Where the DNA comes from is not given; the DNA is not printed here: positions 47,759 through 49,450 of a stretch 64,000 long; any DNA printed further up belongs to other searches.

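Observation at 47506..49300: Sigma-54 promoter and orphan NtrC-type regulator controlling the EPS export operon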

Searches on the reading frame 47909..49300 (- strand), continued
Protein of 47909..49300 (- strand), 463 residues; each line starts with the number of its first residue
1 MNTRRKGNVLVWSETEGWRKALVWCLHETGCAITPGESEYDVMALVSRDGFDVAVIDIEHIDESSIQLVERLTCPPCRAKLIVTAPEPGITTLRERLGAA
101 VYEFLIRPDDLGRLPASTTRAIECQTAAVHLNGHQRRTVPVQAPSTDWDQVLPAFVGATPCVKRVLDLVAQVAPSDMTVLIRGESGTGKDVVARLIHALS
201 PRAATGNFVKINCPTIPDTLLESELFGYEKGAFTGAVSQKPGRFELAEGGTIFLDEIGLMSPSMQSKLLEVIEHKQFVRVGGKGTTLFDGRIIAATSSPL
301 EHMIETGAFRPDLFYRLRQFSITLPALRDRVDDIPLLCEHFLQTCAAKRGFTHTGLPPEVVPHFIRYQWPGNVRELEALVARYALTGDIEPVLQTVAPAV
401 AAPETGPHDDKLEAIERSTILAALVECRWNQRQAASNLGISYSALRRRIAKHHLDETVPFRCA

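Call 21: find_encoding_contigs(protein=P0002, flank=6000, max_places=2)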
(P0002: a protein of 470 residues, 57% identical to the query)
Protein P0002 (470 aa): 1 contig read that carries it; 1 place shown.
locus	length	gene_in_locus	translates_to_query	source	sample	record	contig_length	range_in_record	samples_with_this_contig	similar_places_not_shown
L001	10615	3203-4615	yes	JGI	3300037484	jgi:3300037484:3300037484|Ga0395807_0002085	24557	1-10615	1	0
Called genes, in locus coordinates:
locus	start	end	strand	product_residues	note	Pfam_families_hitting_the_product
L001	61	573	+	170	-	-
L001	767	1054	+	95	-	-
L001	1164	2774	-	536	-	PF22842:Pel9A-like_beta_helix, PF07602:DUF1565, PF13229:Beta_helix (faint), PF05048:NosD (faint), PF18884:TSP3_bac (weak)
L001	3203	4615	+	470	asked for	PF00158:Sigma54_activat, PF14532:Sigma54_activ_2, PF07728:AAA_5 (weak), PF25601:AAA_lid_14, PF18024:HTH_50 (weak), PF02954:HTH_8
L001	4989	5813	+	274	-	PF02563:Poly_export, PF10531:SLBB, PF22461:SLBB_2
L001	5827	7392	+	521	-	PF13807:GNVR (weak)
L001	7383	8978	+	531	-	PF13191:AAA_16, PF13604:AAA_30 (weak), PF25199:nSTAND_NTPase5 (faint), PF13245:AAA_19 (weak), PF13401:AAA_22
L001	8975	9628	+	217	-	-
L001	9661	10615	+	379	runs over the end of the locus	PF02397:Bac_transf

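Call 22: find_encoding_contigs(protein=P0004, flank=6000, max_places=2)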
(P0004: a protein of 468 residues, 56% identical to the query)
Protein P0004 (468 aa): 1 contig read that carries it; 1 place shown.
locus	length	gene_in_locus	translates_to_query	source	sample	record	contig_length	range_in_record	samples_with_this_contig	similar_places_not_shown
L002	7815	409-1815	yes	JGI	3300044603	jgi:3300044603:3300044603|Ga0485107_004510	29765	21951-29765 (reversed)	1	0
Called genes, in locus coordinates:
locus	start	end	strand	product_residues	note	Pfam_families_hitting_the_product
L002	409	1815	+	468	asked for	PF00158:Sigma54_activat, PF14532:Sigma54_activ_2, PF07728:AAA_5 (faint), PF25601:AAA_lid_14, PF02954:HTH_8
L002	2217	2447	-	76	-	-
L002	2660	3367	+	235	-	PF02563:Poly_export, PF10531:SLBB, PF22461:SLBB_2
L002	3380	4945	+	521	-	PF02706:Wzz (faint), PF13807:GNVR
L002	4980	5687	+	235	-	-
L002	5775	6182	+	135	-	-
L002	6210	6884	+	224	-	PF02397:Bac_transf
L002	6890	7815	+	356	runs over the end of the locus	PF01408:GFO_IDH_MocA, PF22725:GFO_IDH_MocA_C3, PF02894:GFO_IDH_MocA_C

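Call 23: find_encoding_contigs(protein=P0005, flank=6000, max_places=2)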
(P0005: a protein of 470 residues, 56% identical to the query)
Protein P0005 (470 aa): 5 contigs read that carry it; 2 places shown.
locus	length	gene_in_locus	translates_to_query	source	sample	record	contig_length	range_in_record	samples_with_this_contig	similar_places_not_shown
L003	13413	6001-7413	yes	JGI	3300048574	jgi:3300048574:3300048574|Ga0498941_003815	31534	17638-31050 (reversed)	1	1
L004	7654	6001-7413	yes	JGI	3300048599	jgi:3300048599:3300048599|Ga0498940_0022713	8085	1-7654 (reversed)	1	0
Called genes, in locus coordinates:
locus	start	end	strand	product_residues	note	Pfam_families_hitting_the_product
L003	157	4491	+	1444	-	PF10096:DUF2334, PF07679:I-set, PF13895:Ig_2 (weak), PF13927:Ig_3, PF02494:HYR (faint), PF16403:Bact_surface_Ig-like, PF23237:HYR_4C (faint), PF16403:Bact_surface_Ig-like, +2 more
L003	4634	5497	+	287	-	PF13191:AAA_16, PF13401:AAA_22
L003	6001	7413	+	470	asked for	PF00072:Response_reg, PF00493:MCM (weak), PF00158:Sigma54_activat, PF14532:Sigma54_activ_2, PF07728:AAA_5 (weak), PF25601:AAA_lid_14, PF02954:HTH_8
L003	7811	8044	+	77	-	-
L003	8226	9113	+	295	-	PF02563:Poly_export, PF10531:SLBB, PF22461:SLBB_2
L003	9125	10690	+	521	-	PF02706:Wzz (weak), PF13807:GNVR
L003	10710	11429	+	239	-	-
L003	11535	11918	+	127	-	-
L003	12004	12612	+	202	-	PF02397:Bac_transf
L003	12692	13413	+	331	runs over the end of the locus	PF01408:GFO_IDH_MocA, PF02894:GFO_IDH_MocA_C (weak), PF22725:GFO_IDH_MocA_C3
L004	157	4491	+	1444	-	PF10096:DUF2334, PF07679:I-set, PF13895:Ig_2 (weak), PF13927:Ig_3, PF02494:HYR (faint), PF16403:Bact_surface_Ig-like, PF23237:HYR_4C (faint), PF16403:Bact_surface_Ig-like, +2 more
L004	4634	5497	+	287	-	PF13191:AAA_16, PF13401:AAA_22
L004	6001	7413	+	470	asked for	PF00072:Response_reg, PF00493:MCM (weak), PF00158:Sigma54_activat, PF14532:Sigma54_activ_2, PF07728:AAA_5 (weak), PF25601:AAA_lid_14, PF02954:HTH_8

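Call 24: find_encoding_contigs(protein=P0007, flank=6000, max_places=1)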
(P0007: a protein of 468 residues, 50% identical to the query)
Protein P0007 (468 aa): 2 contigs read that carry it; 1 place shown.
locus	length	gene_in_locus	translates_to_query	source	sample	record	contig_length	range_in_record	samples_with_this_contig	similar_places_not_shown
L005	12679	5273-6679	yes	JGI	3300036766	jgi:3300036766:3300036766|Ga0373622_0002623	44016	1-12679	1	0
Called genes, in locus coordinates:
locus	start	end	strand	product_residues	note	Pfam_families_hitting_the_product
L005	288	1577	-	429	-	PF07690:MFS_1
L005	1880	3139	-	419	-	PF13439:Glyco_transf_4, PF13579:Glyco_trans_4_4, PF00534:Glycos_transf_1, PF13692:Glyco_trans_1_4, PF13524:Glyco_trans_1_2 (weak)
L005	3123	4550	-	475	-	PF03721:UDPG_MGDP_dh_N, PF00984:UDPG_MGDP_dh, PF03720:UDPG_MGDP_dh_C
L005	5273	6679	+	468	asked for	PF00072:Response_reg, PF00158:Sigma54_activat, PF14532:Sigma54_activ_2, PF07728:AAA_5 (weak), PF25601:AAA_lid_14, PF02954:HTH_8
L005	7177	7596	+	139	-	-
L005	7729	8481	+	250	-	PF02563:Poly_export, PF10531:SLBB, PF22461:SLBB_2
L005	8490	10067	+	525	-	PF02706:Wzz (weak), PF13807:GNVR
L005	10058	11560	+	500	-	PF13191:AAA_16, PF13604:AAA_30 (faint), PF13401:AAA_22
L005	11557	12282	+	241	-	-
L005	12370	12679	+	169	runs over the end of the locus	-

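Call 25: find_encoding_contigs(protein=P0010, flank=6000, max_places=1)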
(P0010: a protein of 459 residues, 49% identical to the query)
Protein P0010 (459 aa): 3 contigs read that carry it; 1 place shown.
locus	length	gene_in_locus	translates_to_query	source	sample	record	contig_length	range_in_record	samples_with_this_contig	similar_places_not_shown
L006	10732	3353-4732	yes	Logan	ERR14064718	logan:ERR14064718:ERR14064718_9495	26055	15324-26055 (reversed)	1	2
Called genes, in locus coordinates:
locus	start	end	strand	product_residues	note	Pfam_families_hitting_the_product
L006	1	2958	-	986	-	?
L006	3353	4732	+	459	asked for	PF00072:Response_reg, PF00158:Sigma54_activat, PF14532:Sigma54_activ_2, PF07728:AAA_5 (faint), PF25601:AAA_lid_14, PF02954:HTH_8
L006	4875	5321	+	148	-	-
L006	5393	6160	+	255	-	PF02563:Poly_export, PF10531:SLBB (weak), PF22461:SLBB_2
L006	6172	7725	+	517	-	PF02706:Wzz, PF13807:GNVR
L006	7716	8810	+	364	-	PF13191:AAA_16 (weak), PF13604:AAA_30, PF20703:nSTAND1 (faint), PF13401:AAA_22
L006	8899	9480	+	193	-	-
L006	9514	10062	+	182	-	-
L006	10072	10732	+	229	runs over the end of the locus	PF02397:Bac_transf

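Call 26: find_encoding_contigs(protein=P0011, flank=6000, max_places=1)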
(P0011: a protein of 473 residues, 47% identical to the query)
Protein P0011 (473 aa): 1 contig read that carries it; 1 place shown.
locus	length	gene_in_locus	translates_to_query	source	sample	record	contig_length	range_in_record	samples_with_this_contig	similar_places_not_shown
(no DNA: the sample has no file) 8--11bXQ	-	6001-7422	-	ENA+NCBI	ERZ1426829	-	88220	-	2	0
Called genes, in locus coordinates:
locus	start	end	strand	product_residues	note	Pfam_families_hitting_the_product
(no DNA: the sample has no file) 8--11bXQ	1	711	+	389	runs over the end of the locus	PF02388:FemAB, PF13480:Acetyltransf_6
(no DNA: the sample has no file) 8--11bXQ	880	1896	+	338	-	PF01408:GFO_IDH_MocA, PF02894:GFO_IDH_MocA_C, PF22725:GFO_IDH_MocA_C3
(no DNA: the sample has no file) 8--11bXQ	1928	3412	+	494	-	PF01943:Polysacc_synt, PF13440:Polysacc_synt_3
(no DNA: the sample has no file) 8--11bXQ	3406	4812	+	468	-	PF04932:Wzy_C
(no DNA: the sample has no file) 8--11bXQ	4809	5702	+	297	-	PF00535:Glycos_transf_2, PF13641:Glyco_tranf_2_3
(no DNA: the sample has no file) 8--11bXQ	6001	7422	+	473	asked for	PF00072:Response_reg, PF00158:Sigma54_activat, PF14532:Sigma54_activ_2, PF25601:AAA_lid_14, PF02954:HTH_8, PF18024:HTH_50 (faint)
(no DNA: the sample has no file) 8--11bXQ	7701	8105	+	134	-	-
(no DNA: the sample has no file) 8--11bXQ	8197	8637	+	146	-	-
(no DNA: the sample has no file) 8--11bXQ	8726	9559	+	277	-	PF02397:Bac_transf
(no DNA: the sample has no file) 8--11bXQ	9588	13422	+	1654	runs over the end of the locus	PF07679:I-set, PF13927:Ig_3, PF13927:Ig_3, PF07679:I-set, PF13927:Ig_3, PF13927:Ig_3, PF13927:Ig_3, PF13927:Ig_3, +25 more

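Call 27: find_encoding_contigs(protein=P0006, flank=6000, max_places=1)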
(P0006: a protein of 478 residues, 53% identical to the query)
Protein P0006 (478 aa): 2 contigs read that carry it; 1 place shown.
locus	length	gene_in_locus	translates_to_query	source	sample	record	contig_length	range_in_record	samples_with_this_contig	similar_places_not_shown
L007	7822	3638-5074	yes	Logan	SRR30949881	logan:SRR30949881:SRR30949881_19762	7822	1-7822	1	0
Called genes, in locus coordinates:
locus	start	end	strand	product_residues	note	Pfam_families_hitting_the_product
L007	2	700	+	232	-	?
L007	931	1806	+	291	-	PF00437:T2SSE (weak), PF13191:AAA_16, PF13604:AAA_30 (faint), PF13245:AAA_19 (faint), PF13401:AAA_22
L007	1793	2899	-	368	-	PF12895:ANAPC3 (faint), PF14559:TPR_19 (faint)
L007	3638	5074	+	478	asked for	PF00072:Response_reg (weak), PF00158:Sigma54_activat, PF14532:Sigma54_activ_2, PF25601:AAA_lid_14, PF02954:HTH_8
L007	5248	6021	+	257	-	PF02563:Poly_export, PF22461:SLBB_2, PF10531:SLBB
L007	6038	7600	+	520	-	PF02706:Wzz (weak), PF13807:GNVR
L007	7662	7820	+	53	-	?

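Call 30: find_related_loci(query=window:47909-49300:-, collection=genome_contigs, flank=6000)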
Query window:47909-49300:- (463 aa) in genome_contigs; peptide patterns used: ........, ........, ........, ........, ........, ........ (x = any residue, [..] = any of these).
78 stretches matched a pattern; 10 encode a relative of the query (tblastn E <= 1e-3); 10 distinct loci.
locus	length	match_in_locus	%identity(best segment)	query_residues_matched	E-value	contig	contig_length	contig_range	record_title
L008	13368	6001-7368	45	10-455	1e-117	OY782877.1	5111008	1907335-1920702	MAG: Candidatus Hydrogenedentes bacterium isolate 28e603e2-5466-4732-bb1a-a7370d5bccbd genome assembly, chromosome: 1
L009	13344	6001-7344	37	6-454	4e-83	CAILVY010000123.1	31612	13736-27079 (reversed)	MAG: Candidatus Hydrogenedentes bacterium isolate LaPlata_bin-1517 genome assembly, contig: bin-1517:123/407, whole geno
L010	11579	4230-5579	31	29-462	2e-72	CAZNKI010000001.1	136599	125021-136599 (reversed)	MAG TPA_asm: uncultured Candidatus Cloacimonadota bacterium isolate SRP220891_co1_469 genome assembly, contig: NODE_164_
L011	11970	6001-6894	46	155-449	7e-71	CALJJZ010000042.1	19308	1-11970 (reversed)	MAG: uncultured Firmicutes bacterium isolate N1_Bin_Bin_71_sub_1 genome assembly, contig: c_000002642728, whole genome s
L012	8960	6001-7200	35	53-449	1e-65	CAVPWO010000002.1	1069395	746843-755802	MAG: uncultured Acidobacteriaceae bacterium isolate MFD10064.bin.1.18 genome assembly, contig: contig_11189, whole genom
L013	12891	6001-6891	41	161-454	8e-61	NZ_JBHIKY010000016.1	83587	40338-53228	Alteribacillus sp. HJP-4 Scaffold16, whole genome shotgun sequence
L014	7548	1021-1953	39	155-454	5e-55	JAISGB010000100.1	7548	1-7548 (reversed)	MAG: Eubacteriales Family XIII. Incertae Sedis bacterium isolate Gx485_bin78 k119_3008797, whole genome shotgun sequence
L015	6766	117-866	42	134-386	3e-53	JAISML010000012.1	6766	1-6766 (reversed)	MAG: Eubacteriales Family XIII. Incertae Sedis bacterium isolate Im510_bin33 k119_3087866, whole genome shotgun sequence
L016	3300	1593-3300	45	140-391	2e-52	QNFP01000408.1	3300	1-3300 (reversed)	MAG: Gammaproteobacteria bacterium isolate B33_G6 B33_Guay6_scaffold_51321, whole genome shotgun sequence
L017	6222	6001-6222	52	155-229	3e-17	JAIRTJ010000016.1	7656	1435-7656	MAG: Eubacteriales Family XIII. Incertae Sedis bacterium isolate Ct408_bin79 k119_2475249, whole genome shotgun sequence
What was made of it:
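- Tried and rejected: The genome scan returned relatives of at most 45% identity (call 30). rpoN and unlinked kinases could therefore not be searched.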

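Call 39: search_solved_structures(query=window:47909-49300:-, max_evalue=1e-40, show_alignments=2)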
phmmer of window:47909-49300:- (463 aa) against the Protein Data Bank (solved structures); distinct sequences matched with E-value up to 1e-40: 34.
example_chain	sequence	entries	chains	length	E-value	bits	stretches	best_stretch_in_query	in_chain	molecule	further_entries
1ojl_A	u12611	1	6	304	8.6e-72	245.5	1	155-449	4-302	TRANSCRIPTIONAL REGULATORY PROTEIN ZRAR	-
9qq6_C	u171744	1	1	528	9.6e-71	242.1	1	155-449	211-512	Nif-specific regulatory protein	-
26jl_A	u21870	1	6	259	5.6e-67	229.7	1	155-385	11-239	Flagellar regulatory protein A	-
4l4u_A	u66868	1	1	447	6.1e-67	229.5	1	8-452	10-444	Transcriptional regulator (NtrC family)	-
6jdi_A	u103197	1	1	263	1.6e-64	221.5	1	153-385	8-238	Nitrogen assimilation regulatory protein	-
6jdl_A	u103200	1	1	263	1.6e-64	221.5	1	153-385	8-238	Nitrogen assimilation regulatory protein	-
5exp_A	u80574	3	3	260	2.8e-64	220.8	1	153-385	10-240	Transcriptional regulator FleQ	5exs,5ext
7ejw_C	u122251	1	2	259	3e-64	220.7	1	153-385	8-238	Transcriptional regulator FleQ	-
6j7e_A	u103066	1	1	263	3.1e-64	220.6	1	153-385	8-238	Nitrogen assimilation regulatory protein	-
5exx_A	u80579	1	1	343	5.9e-64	219.7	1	153-385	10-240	Transcriptional regulator FleQ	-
8pb9_D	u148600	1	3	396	8.4e-64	219.2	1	153-385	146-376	Transcriptional regulator FleQ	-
8p53_C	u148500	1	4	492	1.2e-63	218.6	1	153-385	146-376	Transcriptional regulator FleQ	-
1ny5_A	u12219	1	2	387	1.4e-63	218.5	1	8-385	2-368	transcriptional regulator (NtrC family)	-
6iy8_A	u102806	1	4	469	3.4e-62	213.9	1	156-388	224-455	Positive regulator CapR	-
3dzd_A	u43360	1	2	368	3.3e-61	210.6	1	153-385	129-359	Transcriptional regulator (NtrC family)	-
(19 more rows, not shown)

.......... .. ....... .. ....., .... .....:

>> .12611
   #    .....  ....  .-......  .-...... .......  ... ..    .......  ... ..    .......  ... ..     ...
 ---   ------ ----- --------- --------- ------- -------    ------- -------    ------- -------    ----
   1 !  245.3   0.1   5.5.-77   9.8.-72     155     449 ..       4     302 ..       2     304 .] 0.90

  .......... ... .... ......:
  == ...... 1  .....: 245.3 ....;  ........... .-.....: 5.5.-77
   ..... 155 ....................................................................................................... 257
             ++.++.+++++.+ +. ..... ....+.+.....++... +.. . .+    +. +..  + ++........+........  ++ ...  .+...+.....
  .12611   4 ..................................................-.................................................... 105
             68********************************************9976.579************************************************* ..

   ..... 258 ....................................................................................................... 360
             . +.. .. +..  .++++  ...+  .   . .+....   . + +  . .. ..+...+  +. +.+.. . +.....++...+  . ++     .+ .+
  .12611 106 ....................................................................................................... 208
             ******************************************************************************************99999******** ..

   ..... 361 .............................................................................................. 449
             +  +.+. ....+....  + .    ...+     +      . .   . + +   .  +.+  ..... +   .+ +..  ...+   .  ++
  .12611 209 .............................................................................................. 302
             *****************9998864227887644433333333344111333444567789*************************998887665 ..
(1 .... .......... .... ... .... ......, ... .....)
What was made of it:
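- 47909..49300 (-): Gene for a 463-aa sigma-54-dependent activator (bacterial enhancer-binding protein): degenerate receiver, AAA+ domain and Fis-type HTH. Best full-length PDB match is Aquifex NtrC1, 4l4u (call 39).
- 229 bits over residues 8-452 to full-length NtrC1, 4l4u (call 39).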

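Call 65: list_cluster_members(proteins=[P0001])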
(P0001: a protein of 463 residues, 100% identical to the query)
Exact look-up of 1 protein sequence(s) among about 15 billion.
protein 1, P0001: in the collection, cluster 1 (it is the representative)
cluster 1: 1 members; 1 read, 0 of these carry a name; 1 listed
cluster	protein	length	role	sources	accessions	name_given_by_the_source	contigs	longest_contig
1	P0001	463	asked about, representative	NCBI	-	-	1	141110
